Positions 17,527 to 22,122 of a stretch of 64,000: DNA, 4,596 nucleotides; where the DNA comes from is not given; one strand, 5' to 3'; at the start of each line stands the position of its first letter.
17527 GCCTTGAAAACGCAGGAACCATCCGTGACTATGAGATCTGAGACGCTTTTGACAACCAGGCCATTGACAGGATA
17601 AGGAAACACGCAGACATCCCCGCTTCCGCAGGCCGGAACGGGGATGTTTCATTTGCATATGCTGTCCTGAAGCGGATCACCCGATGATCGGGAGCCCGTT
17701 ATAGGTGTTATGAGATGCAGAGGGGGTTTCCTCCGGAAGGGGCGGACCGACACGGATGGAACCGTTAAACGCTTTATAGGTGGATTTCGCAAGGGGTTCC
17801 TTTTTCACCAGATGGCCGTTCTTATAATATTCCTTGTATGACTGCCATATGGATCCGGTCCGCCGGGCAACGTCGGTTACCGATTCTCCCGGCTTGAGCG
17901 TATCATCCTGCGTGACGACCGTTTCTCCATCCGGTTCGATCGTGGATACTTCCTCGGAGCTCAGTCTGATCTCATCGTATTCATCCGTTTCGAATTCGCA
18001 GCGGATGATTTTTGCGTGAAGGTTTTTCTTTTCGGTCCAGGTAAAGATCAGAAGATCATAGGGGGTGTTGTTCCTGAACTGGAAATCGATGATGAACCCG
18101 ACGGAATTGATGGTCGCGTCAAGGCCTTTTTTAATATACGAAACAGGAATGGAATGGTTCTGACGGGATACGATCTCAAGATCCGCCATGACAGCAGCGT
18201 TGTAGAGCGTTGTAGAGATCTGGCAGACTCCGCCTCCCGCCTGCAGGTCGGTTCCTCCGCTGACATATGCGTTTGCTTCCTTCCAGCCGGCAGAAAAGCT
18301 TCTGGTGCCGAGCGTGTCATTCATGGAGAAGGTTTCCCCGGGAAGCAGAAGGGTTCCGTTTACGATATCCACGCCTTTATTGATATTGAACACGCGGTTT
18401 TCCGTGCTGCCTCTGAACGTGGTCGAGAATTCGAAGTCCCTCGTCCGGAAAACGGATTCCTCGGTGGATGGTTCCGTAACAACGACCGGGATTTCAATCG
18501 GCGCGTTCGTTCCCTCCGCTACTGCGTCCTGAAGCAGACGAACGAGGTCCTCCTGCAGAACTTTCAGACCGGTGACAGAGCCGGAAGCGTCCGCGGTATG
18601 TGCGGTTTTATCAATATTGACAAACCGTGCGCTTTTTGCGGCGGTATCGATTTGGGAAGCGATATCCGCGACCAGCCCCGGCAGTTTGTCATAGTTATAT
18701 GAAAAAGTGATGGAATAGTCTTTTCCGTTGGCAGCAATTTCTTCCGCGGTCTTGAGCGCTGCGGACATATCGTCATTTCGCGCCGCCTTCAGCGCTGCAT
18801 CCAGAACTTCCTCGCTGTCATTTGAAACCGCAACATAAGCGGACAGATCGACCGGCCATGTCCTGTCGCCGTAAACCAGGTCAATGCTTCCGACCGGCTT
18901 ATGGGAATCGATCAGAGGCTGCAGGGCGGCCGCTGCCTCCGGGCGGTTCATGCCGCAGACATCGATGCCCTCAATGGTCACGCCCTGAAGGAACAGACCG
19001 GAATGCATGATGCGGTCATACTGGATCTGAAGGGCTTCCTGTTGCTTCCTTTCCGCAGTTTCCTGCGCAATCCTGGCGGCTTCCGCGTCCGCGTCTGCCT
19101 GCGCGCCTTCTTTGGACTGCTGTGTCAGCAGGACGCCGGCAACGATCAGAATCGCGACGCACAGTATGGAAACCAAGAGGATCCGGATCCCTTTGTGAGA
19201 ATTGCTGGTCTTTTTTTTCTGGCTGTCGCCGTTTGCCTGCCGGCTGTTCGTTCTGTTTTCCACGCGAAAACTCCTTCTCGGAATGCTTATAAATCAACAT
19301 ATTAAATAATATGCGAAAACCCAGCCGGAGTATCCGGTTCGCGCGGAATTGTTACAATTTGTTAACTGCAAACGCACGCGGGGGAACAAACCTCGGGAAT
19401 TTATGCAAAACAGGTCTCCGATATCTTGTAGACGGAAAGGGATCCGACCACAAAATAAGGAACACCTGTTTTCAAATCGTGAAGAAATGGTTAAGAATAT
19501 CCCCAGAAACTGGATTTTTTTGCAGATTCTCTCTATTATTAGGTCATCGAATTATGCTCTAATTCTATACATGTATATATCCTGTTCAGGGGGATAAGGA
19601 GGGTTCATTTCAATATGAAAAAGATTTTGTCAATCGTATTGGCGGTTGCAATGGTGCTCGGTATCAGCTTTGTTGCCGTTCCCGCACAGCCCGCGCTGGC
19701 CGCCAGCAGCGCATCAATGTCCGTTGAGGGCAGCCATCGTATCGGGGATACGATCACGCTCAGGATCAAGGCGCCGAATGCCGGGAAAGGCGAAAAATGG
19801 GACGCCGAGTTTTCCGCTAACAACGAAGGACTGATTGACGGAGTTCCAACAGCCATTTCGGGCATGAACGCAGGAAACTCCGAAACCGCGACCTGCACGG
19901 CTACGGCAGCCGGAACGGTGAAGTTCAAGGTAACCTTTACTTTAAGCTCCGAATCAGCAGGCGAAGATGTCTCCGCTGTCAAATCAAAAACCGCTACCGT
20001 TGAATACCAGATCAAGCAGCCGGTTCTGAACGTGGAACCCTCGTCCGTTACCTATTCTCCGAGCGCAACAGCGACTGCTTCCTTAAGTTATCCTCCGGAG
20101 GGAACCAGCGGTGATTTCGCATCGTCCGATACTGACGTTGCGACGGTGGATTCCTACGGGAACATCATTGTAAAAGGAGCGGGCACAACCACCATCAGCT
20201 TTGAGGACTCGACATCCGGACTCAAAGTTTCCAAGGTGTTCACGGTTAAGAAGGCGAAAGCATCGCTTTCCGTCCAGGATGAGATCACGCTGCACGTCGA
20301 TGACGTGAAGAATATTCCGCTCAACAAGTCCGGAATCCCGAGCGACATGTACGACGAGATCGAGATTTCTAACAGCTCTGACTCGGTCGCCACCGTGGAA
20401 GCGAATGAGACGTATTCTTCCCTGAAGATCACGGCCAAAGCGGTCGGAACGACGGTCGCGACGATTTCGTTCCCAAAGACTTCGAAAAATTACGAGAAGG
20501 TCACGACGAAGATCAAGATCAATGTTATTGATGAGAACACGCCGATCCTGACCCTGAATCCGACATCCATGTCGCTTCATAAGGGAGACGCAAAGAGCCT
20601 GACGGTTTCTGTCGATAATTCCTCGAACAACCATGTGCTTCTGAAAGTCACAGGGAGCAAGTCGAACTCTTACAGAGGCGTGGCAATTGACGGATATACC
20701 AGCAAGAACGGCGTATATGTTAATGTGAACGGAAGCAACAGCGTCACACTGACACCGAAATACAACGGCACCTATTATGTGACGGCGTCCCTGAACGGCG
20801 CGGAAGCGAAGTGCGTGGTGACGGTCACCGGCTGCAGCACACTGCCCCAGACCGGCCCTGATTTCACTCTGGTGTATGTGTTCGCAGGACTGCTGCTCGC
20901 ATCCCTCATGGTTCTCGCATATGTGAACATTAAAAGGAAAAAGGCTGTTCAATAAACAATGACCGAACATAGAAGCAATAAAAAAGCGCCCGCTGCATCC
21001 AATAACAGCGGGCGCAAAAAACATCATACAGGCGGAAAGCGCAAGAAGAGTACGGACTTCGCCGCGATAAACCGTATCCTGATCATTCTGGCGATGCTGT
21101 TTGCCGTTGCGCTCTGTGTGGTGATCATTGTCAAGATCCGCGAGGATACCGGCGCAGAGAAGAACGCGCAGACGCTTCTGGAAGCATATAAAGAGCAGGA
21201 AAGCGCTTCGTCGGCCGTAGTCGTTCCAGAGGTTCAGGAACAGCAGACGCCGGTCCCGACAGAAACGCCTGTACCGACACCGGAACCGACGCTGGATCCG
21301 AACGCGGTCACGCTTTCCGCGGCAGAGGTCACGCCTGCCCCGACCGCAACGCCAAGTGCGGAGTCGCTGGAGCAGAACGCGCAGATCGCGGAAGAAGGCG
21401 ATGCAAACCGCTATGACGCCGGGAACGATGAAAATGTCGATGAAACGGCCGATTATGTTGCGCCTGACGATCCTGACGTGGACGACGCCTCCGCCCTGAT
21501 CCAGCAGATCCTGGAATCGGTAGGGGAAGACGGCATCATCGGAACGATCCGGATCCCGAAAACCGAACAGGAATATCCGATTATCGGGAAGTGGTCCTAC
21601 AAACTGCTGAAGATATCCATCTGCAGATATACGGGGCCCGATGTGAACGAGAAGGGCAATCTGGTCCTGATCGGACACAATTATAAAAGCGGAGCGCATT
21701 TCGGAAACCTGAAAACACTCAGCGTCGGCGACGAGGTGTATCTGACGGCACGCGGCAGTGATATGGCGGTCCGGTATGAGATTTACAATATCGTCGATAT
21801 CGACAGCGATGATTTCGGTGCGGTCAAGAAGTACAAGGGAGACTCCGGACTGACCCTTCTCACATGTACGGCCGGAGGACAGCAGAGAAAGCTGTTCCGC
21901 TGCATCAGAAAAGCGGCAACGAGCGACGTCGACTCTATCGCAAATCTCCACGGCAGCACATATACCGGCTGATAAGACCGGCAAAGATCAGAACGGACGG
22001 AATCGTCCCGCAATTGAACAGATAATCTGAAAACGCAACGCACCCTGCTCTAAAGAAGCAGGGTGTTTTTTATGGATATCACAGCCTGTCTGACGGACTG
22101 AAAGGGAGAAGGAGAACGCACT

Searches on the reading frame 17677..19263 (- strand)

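Call 20: search_protein_families(library=pfam, proteins=[window:17677-19263:-], max_evalue=0.00001)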
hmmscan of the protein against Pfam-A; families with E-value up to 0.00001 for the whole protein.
window:17677-19263:- (528 aa): 3 families
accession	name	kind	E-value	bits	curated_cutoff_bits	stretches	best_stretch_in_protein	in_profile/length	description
PF04294.18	VanW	-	1.2e-43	148.2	27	1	289-419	1-129/130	VanW like protein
PF12229.13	PG_binding_4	-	1.4e-07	32.1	22.1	1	146-256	10-116/117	Putative peptidoglycan binding domain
PF07501.17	G5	-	7.6e-06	26.5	23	0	437-506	3-73/75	G5 domain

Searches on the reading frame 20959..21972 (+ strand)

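Call 20: search_protein_families(library=pfam, proteins=[window:20959-21972:+], max_evalue=0.00001)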
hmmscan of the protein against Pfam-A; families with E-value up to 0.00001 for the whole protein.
window:20959-21972:+ (337 aa): 1 family
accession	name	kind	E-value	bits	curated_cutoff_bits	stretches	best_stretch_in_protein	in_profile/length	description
PF04203.18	Sortase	-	8.3e-18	64.8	26.6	1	197-313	1-120/125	Sortase domain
